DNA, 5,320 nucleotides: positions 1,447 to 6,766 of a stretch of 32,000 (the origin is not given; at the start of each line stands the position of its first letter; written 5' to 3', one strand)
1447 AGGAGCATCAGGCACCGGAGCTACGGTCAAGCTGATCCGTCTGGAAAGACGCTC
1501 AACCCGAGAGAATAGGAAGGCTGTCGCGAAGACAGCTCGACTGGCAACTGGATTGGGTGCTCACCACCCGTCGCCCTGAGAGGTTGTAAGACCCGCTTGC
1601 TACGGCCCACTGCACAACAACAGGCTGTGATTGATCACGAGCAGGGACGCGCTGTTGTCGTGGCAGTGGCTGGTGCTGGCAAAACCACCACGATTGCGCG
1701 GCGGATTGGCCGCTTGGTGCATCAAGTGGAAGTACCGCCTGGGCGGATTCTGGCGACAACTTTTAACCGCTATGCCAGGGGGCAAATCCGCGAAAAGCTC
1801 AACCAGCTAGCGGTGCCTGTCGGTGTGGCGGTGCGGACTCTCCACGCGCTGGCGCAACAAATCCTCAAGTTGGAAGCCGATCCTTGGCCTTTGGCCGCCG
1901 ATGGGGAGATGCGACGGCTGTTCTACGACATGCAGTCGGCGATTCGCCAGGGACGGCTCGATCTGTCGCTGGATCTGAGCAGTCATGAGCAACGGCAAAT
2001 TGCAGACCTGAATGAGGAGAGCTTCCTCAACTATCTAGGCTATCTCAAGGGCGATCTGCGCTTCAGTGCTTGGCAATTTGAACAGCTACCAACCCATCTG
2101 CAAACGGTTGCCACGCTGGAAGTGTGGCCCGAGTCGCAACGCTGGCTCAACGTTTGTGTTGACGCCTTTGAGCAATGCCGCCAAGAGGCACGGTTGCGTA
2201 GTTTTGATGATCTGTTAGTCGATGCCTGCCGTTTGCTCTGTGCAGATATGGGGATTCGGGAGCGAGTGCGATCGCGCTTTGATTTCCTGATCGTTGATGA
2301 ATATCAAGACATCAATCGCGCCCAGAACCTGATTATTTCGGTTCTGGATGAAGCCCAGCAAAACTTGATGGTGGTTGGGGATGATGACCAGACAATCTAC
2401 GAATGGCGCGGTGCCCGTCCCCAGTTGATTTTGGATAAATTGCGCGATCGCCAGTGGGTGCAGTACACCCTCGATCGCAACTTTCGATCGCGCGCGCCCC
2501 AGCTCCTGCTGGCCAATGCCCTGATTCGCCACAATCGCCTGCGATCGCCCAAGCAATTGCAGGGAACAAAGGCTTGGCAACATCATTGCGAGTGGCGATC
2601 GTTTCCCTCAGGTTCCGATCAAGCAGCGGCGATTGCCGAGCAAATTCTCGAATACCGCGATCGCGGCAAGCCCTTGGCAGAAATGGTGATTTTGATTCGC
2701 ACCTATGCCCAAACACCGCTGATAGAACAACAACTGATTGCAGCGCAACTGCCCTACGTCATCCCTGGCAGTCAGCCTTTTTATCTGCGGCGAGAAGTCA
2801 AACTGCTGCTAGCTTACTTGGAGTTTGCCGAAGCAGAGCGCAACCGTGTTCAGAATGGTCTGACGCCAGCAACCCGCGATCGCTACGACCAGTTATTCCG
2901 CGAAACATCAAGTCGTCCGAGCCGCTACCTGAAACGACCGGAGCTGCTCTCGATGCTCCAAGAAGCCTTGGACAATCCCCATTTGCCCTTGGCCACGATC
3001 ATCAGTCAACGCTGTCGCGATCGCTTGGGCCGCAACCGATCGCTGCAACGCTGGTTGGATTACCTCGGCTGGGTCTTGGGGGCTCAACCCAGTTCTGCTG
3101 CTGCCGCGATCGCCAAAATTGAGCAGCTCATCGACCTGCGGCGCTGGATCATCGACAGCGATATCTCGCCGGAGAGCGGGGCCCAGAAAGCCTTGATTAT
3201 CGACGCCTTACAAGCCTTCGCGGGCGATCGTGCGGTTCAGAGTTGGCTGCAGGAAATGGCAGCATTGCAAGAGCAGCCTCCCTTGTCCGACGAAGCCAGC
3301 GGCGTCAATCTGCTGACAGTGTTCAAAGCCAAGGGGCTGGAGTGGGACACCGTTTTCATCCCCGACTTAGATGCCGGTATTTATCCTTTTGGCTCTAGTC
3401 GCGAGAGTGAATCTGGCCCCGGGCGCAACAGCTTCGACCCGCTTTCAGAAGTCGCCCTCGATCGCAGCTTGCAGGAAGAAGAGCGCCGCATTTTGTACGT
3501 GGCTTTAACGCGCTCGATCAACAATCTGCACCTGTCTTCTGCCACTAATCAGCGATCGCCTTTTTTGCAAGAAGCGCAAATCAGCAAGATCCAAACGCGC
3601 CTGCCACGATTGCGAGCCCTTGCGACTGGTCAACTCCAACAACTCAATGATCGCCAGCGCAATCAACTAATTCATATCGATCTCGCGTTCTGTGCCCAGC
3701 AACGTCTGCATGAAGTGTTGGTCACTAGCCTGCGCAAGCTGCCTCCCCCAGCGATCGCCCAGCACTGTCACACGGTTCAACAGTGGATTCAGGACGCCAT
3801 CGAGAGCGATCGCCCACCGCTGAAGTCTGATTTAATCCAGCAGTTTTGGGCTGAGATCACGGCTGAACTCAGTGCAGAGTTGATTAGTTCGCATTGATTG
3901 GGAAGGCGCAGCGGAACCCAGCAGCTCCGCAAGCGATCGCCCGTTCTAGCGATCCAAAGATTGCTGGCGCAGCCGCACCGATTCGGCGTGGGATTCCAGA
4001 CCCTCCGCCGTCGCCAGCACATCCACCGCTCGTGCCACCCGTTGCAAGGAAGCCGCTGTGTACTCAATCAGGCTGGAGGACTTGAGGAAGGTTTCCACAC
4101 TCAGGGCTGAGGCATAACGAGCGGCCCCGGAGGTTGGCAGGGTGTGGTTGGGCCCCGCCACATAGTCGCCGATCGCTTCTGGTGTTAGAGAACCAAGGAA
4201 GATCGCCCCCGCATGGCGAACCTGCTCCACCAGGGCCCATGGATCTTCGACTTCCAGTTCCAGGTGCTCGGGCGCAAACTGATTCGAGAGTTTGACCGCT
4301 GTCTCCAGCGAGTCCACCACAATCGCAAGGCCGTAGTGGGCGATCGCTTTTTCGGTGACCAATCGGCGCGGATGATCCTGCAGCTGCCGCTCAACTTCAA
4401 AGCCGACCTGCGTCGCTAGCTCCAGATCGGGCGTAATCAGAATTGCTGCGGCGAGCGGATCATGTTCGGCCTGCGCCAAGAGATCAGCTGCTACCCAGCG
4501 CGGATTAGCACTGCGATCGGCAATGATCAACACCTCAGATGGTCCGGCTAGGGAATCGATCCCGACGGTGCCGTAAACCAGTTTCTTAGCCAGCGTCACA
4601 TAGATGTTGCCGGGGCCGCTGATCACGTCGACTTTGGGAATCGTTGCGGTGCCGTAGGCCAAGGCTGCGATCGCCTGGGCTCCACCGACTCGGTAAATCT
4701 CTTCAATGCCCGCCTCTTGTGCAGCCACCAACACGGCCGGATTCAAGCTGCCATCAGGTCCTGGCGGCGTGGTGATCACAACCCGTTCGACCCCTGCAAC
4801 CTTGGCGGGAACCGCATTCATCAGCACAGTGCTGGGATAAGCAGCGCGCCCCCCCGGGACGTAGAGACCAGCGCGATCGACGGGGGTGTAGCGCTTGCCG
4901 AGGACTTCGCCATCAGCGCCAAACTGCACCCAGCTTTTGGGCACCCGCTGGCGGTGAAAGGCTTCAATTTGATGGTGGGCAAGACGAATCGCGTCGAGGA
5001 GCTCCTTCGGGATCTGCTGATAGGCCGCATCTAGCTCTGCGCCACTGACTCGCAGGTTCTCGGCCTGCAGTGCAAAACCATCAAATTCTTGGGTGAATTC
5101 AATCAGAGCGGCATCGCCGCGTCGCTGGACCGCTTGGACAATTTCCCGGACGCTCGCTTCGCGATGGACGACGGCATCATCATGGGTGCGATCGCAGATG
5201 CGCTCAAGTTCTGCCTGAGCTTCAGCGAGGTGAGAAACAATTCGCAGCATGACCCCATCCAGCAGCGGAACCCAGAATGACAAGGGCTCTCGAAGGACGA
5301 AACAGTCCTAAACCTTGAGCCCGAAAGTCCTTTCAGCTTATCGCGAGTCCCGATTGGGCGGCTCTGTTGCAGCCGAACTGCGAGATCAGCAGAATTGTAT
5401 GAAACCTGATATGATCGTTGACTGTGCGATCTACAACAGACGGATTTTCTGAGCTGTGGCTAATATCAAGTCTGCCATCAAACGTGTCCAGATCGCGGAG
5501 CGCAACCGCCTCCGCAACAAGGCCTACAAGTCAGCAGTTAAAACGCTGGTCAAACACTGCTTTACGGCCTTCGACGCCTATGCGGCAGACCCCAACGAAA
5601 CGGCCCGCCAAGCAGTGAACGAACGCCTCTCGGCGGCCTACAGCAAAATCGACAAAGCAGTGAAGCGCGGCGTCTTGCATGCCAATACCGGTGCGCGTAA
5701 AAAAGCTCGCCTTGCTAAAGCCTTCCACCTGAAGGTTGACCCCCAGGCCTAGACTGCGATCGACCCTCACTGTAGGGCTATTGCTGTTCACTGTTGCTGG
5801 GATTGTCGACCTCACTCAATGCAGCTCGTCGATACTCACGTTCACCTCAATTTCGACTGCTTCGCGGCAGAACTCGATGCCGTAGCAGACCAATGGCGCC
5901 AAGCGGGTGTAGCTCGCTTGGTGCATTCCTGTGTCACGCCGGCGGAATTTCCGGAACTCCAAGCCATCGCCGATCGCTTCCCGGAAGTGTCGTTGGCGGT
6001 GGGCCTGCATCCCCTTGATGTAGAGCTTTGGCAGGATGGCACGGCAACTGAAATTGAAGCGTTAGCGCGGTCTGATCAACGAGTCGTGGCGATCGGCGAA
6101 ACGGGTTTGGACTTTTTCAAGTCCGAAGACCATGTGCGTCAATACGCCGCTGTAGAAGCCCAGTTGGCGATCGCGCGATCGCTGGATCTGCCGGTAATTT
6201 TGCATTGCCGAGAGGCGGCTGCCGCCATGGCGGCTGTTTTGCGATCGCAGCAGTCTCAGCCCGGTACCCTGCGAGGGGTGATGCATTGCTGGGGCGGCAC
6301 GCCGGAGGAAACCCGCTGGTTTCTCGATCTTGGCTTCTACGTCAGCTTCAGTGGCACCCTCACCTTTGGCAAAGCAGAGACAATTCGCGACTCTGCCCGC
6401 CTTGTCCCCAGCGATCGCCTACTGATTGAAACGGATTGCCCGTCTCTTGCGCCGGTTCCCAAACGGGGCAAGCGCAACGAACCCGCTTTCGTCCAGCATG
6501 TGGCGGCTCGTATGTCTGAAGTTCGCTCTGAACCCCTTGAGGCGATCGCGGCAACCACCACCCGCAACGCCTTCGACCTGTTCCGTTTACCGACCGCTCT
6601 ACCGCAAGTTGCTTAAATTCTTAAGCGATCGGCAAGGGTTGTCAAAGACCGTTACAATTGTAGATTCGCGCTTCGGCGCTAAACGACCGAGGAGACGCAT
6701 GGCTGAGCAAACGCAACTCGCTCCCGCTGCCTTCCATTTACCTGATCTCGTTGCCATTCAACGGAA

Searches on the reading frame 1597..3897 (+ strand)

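Call 12: search_protein_families(library=padloc, proteins=[window:1597-3897:+], max_evalue=0.001)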
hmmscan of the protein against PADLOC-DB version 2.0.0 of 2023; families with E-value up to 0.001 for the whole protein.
window:1597-3897:+ (766 aa): 51 families (the best 25 are shown)
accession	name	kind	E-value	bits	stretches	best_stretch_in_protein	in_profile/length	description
PDLC03802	RTasHel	-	9.6e-63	211.1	2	6-413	8-361/675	DRT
PDLC00114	GajB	-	1e-55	187.5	1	5-660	9-629/635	UrvD helicase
PDLC00117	GajB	-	7.9e-48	161.3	3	172-407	163-397/604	UrvD helicase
PDLC00132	GajB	-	3.1e-47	159.5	2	5-389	5-380/625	UrvD helicase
PDLC00107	GajB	-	1e-36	124.7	3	203-387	191-373/587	UrvD helicase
PDLC00138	GajB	-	1.3e-32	111.3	2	216-299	209-293/581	UrvD helicase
PDLC00121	GajB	-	2.2e-32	110.3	2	181-387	157-360/565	UrvD helicase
PDLC00123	GajB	-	3.3e-32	109.8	3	212-314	161-263/540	UrvD helicase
PDLC00103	GajB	-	1.2e-31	108.3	2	178-373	163-359/612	UrvD helicase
PDLC00110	GajB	-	8.9e-30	101.8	2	191-363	234-415/725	UrvD helicase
PDLC00122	GajB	-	1.2e-29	101.7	2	220-318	155-256/502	UrvD helicase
PDLC00127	GajB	-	5.3e-29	99.2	3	161-299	136-278/594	UrvD helicase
PDLC00130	GajB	-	1.3e-27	94.3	1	195-403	173-379/589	UrvD helicase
PDLC00119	GajB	-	3.5e-26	90.3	2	19-301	18-291/565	UrvD helicase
PDLC00136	GajB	-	1.9e-24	84.5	1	216-305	195-283/570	UrvD helicase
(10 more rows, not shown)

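Call 44: search_protein_families(library=ncbifam, proteins=[window:1597-3897:+], max_evalue=0.00001)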
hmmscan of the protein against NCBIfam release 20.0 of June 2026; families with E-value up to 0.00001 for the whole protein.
window:1597-3897:+ (766 aa): 12 families
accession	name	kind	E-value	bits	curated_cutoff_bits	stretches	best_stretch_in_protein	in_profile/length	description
TIGR01073.1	pcrA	equivalog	5.6e-73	246.5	911.2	2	7-411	8-395/725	DNA helicase PcrA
NF008743.0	PRK11773.1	equivalog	3e-60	204.4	965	2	6-414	13-401/720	DNA helicase II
TIGR01075.1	uvrD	equivalog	8e-60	202.9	1144.45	3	178-412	160-394/715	DNA helicase II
TIGR01074.1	rep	equivalog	1e-58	199.1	951.45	1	6-654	4-617/668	DNA helicase Rep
NF008172.0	PRK10919.1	equivalog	2.3e-47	161.6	1168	1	6-409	5-391/673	DNA helicase Rep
TIGR02785.1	addA_Gpos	equivalog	1.3e-31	109.4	707.65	1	184-309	341-479/1234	helicase-exonuclease AddAB subunit AddA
TIGR00609.1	recB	equivalog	7.3e-30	103.8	696.05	2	194-301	336-446/1175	exodeoxyribonuclease V subunit beta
NF008276.0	PRK11054.1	equivalog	5.4e-28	97.9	543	2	5-91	199-284/684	DNA helicase IV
NF010485.0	PRK13909.1-2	equivalog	2.4e-17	62.5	650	1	188-312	289-426/909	RecB-like helicase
TIGR02784.1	addA_alphas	equivalog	2.7e-15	55.9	860.75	0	169-281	329-455/1138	double-strand break repair helicase AddA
NF010487.0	PRK13909.1-4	equivalog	4.7e-13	48.3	759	1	202-410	299-525/924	RecB-like helicase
NF041464.1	HelD_BACSU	equivalog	8.6e-10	37.2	419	0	181-378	505-691/779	RNA polymerase recycling motor HelD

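Call 54: search_protein_families(library=pfam, proteins=[window:1597-3897:+], max_evalue=0.001)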
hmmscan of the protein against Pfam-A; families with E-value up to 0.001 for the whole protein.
window:1597-3897:+ (766 aa): 6 families
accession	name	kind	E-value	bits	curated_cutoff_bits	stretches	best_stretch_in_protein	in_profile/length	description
PF00580.27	UvrD-helicase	-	9.2e-46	157.1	23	1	6-283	3-268/271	UvrD/REP helicase N-terminal domain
PF13361.12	UvrD_C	-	2.8e-34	119.5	25.6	2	504-649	235-348/350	UvrD-like helicase C-terminal domain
PF13245.12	AAA_19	-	2.1e-17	64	25.1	1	7-269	1-132/134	AAA domain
PF13538.12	UvrD_C_2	-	5.4e-09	36.2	27.4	1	572-593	4-27/52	UvrD-like helicase C-terminal domain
PF01443.25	Viral_helicase1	-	8.5e-07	29.5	21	0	224-271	55-102/228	Viral superfamily 1 RNA helicase core domain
PF13604.12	AAA_30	-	1.4e-05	25.3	27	0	9-35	11-37/191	AAA domain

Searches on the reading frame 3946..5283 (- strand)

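Call 12: search_protein_families(library=padloc, proteins=[window:3946-5283:-], max_evalue=0.001)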
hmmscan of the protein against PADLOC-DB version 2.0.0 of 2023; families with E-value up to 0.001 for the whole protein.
window:3946-5283:- (445 aa): 0 families

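Call 44: search_protein_families(library=ncbifam, proteins=[window:3946-5283:-], max_evalue=0.00001)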
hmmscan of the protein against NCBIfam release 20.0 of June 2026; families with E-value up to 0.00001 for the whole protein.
window:3946-5283:- (445 aa): 2 families
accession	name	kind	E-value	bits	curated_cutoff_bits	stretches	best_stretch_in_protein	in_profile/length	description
TIGR00069.1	hisD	equivalog_domain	1.1e-168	561.5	243.8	1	45-439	1-393/393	histidinol dehydrogenase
NF010343.0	PRK13770.1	equivalog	1.2e-111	373.5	647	1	44-440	24-415/416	histidinol dehydrogenase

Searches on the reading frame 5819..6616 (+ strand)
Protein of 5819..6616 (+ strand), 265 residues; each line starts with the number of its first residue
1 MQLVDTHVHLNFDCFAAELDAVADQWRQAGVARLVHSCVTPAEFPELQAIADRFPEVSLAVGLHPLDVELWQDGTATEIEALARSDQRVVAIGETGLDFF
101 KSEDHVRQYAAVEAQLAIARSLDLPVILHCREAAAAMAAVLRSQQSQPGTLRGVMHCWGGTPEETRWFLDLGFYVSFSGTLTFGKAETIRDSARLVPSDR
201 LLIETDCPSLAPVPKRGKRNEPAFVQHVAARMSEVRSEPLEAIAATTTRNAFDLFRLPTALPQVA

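Call 44: search_protein_families(library=ncbifam, proteins=[window:5819-6616:+], max_evalue=0.00001)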
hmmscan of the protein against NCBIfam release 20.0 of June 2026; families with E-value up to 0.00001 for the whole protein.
window:5819-6616:+ (265 aa): 5 families
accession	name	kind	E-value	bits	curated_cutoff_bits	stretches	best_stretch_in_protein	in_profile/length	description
TIGR00010.1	TIGR00010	subfamily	1e-76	257.7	206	1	3-256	1-252/253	YchF/TatD family DNA exonuclease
NF008075.0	PRK10812.1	equivalog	2.1e-57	194.3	438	1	1-258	1-257/265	metal-dependent hydrolase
NF008522.0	PRK11449.1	equivalog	1.4e-46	158.7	481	1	2-257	4-258/259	metal-dependent hydrolase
NF007745.0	PRK10425.1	equivalog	9.2e-44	149.6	395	1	4-257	2-258/260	3'-5' ssDNA/RNA exonuclease TatD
NF041926.1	QatD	equivalog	3e-21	75.7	230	1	5-251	1-236/239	Qat anti-phage system TatD family nuclease QatD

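Call 54: search_protein_families(library=pfam, proteins=[window:5819-6616:+], max_evalue=0.001)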
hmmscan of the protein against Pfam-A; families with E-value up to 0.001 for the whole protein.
window:5819-6616:+ (265 aa): 1 family
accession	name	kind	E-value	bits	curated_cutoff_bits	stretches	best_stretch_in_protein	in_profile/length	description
PF01026.27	TatD_DNase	-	6.3e-76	255.5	27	1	4-256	1-253/253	TatD related DNase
